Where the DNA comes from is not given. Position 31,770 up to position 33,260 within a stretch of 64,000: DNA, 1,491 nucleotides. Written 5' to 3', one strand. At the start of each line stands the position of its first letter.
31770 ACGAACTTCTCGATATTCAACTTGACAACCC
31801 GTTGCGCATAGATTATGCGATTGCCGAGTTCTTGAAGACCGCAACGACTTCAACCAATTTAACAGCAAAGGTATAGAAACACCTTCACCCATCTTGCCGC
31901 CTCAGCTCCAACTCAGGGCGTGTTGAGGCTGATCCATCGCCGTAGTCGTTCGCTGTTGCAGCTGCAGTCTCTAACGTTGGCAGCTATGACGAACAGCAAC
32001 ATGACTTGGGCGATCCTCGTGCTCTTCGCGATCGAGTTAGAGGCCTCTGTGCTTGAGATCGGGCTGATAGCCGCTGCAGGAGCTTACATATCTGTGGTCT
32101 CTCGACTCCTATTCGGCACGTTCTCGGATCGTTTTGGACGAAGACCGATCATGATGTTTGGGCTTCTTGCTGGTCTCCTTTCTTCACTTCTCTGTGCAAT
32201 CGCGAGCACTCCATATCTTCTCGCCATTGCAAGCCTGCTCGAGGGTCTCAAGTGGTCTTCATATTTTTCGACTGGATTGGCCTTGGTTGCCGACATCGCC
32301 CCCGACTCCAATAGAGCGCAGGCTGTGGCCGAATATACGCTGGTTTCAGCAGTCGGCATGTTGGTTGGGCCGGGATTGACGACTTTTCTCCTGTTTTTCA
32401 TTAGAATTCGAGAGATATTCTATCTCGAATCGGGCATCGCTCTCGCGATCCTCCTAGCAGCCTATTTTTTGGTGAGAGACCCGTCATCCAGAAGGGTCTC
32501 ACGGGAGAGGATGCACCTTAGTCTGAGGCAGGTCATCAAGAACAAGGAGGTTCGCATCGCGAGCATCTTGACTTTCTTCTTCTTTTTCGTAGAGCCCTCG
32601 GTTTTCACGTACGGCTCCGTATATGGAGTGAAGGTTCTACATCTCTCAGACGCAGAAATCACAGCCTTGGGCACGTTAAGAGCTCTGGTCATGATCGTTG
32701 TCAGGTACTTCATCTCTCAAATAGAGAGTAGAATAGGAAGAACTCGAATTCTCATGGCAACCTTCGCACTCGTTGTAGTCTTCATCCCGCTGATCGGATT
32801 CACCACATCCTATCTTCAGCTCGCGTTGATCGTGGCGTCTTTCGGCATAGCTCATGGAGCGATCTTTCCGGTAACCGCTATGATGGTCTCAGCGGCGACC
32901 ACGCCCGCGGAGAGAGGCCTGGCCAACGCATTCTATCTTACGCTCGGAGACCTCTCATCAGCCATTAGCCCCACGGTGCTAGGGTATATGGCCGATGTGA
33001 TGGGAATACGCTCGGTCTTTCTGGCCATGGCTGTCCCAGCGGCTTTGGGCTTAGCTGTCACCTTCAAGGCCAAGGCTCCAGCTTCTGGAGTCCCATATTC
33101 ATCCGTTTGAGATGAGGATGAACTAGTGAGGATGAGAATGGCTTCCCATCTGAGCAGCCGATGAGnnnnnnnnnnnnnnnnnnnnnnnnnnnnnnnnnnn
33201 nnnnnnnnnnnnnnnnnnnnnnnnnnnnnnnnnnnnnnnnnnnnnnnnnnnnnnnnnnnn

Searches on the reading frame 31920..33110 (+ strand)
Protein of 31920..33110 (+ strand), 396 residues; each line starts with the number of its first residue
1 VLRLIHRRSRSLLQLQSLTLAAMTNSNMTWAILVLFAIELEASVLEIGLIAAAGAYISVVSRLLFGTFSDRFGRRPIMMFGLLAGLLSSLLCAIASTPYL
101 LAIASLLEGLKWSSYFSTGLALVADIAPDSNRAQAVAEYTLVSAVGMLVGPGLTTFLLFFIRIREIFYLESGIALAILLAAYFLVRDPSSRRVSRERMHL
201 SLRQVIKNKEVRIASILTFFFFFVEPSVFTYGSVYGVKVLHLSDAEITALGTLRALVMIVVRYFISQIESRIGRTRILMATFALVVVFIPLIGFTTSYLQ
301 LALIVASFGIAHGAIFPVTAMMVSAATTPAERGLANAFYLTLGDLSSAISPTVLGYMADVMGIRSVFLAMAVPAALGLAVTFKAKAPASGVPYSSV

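Call 91: search_protein_families(library=pfam, proteins=[window:31920-33110:+], max_evalue=0.0001)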
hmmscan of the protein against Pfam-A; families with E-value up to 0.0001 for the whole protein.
window:31920-33110:+ (396 aa): 3 families
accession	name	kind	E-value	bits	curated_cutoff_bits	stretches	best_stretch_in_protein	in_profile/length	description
PF07690.21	MFS_1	-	3.5e-55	187.7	33.4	2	19-287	5-280/347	Major Facilitator Superfamily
PF00083.30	Sugar_tr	-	3.6e-10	39.8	22.3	1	43-184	44-191/452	Sugar (and other) transporter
PF12832.13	MFS_1_like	-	1.8e-09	37.6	25.2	1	25-150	227-354/373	MFS_1 like family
